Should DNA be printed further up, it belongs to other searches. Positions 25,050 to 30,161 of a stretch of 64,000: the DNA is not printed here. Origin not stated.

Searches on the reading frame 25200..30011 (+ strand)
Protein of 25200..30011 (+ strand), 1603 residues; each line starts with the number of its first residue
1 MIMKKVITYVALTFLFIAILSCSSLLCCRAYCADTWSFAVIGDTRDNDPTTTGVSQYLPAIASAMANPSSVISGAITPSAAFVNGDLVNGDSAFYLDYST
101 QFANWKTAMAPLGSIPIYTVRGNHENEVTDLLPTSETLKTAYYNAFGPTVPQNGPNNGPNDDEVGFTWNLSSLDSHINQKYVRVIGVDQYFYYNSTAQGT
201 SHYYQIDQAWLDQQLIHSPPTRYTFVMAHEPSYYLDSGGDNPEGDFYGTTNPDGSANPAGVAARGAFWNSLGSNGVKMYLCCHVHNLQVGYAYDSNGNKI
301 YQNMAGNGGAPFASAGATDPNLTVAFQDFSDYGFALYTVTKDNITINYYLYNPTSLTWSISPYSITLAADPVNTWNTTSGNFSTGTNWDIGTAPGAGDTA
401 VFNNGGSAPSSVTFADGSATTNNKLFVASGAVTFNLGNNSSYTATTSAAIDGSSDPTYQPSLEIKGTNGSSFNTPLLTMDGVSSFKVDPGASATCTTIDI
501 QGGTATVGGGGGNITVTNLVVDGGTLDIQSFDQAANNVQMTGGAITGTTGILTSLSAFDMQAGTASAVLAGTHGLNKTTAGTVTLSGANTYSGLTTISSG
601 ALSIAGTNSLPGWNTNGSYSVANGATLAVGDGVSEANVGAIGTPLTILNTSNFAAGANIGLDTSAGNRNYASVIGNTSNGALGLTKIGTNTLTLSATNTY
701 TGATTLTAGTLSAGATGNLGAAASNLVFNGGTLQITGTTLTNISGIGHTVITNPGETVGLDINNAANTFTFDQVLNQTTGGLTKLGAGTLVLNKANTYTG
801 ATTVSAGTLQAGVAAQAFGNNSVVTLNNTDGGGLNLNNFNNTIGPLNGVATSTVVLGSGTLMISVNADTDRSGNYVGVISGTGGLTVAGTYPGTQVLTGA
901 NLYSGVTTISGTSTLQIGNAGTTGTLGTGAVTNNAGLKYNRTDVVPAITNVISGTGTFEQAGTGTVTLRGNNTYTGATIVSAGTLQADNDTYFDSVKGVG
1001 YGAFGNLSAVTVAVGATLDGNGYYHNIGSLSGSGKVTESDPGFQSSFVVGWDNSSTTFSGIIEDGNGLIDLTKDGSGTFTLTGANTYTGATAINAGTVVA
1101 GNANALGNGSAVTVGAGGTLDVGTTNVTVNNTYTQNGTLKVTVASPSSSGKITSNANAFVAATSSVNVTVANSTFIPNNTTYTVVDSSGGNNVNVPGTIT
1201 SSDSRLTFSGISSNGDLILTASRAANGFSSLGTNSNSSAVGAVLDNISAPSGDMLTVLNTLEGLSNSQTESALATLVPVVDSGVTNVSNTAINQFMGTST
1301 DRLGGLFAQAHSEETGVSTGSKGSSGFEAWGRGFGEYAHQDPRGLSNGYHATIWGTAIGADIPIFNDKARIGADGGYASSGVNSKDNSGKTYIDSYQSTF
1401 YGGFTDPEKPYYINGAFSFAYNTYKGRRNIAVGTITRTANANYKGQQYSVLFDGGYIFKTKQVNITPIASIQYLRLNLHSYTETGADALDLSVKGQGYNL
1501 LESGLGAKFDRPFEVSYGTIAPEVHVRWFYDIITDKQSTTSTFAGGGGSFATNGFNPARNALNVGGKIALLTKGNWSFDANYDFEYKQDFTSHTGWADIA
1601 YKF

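Call 21: search_protein_families(library=pfam, proteins=[window:25200-30011:+], max_evalue=0.00001)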
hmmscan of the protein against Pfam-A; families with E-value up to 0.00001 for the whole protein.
window:25200-30011:+ (1603 aa): 3 families
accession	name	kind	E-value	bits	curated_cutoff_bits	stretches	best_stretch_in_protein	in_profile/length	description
PF03797.25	Autotransporter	-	2.6e-54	185.1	26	1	1329-1583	1-255/255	Autotransporter beta-domain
PF12951.13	PATR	-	4.3e-38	129.5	27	5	782-810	1-29/30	Passenger-associated-transport-repeat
PF00149.33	Metallophos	-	7.8e-10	39.9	21.5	1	76-285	29-189/191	Calcineurin-like phosphoesterase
